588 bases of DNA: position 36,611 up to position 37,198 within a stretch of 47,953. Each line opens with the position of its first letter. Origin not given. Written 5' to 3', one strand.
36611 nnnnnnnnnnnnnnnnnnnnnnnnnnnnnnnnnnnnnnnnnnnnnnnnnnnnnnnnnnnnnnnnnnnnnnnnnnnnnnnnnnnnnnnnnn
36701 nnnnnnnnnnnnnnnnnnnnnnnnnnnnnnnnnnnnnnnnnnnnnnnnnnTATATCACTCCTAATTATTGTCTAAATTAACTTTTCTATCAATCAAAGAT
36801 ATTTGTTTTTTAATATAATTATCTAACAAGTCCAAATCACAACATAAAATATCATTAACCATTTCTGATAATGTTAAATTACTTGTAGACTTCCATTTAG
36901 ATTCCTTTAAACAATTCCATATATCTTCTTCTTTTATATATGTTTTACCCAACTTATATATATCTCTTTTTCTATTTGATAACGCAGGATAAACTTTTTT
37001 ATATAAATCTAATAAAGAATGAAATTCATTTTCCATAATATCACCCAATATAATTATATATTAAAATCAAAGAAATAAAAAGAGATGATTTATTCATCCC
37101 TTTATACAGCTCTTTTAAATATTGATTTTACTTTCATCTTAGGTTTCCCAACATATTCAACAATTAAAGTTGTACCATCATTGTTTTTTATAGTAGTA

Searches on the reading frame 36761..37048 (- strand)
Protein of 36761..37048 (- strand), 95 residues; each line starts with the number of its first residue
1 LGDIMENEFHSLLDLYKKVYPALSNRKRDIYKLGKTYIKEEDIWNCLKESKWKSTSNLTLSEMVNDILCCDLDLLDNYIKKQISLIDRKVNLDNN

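Call 22: search_protein_families(library=pfam, proteins=[window:36761-37048:-], max_evalue=0.01)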
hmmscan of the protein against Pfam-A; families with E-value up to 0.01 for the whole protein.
window:36761-37048:- (95 aa): 1 family
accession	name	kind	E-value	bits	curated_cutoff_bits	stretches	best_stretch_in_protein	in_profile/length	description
PF13797.11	Post_transc_reg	-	1e-11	44.8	25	1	16-71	5-60/83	Post-transcriptional regulator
